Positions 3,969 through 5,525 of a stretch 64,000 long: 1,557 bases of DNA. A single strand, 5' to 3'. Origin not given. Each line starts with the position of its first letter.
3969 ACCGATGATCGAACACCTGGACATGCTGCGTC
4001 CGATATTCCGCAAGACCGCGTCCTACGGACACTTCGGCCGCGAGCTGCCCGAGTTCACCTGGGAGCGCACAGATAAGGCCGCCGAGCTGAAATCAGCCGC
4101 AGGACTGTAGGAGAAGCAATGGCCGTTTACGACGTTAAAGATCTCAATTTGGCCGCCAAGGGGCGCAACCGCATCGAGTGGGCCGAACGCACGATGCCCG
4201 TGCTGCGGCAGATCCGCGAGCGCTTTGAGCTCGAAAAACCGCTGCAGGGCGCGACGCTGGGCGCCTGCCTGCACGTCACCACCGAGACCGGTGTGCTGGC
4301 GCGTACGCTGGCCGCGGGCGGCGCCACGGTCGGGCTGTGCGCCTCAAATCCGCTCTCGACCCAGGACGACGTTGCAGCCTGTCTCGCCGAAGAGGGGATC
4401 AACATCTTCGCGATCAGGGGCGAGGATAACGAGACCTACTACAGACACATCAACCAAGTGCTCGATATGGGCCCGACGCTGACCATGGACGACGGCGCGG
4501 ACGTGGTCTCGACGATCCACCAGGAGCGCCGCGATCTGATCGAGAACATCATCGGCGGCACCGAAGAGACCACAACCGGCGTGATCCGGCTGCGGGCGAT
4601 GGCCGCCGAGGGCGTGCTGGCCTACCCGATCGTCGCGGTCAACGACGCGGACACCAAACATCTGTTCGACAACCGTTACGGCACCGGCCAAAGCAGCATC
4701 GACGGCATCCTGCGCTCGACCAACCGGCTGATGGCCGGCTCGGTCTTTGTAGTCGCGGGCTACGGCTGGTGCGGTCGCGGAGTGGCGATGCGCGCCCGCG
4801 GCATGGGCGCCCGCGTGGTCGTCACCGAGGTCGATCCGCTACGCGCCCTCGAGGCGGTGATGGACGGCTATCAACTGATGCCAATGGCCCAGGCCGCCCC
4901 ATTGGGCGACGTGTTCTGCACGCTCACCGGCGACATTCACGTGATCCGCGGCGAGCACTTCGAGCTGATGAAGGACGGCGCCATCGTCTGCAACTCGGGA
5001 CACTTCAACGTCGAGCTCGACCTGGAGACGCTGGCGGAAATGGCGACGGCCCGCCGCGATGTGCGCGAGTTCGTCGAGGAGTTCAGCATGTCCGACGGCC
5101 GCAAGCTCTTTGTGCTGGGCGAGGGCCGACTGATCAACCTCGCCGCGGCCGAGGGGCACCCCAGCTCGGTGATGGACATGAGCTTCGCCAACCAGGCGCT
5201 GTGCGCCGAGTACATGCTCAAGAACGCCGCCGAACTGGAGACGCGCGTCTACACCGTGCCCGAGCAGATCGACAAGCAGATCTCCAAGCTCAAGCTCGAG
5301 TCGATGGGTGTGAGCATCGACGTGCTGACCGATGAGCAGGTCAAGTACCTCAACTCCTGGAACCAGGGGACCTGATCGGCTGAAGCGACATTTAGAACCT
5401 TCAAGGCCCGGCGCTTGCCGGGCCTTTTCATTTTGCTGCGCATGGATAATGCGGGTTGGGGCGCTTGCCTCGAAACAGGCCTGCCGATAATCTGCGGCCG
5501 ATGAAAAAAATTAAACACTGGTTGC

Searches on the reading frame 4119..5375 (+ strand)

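Call 53: search_protein_families(library=pfam, proteins=[window:4119-5375:+], max_evalue=0.001)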
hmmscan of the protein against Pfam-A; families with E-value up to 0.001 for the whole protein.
window:4119-5375:+ (418 aa): 4 families
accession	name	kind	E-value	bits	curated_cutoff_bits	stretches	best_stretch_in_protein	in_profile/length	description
PF05221.23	AdoHcyase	-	2.8e-64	217.6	25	2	4-136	2-139/299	S-adenosyl-L-homocysteine hydrolase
PF00670.27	AdoHcyase_NAD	-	2e-50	171.5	27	1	185-345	1-161/162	S-adenosyl-L-homocysteine hydrolase, NAD binding domain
PF02826.25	2-Hacid_dh_C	-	2.5e-06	27.5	25.1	1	203-295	32-128/178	D-isomer specific 2-hydroxyacid dehydrogenase, NAD binding domain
PF07991.19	KARI_N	-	0.00081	19.4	20.6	0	208-301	5-102/165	Acetohydroxy acid isomeroreductase, NADPH-binding domain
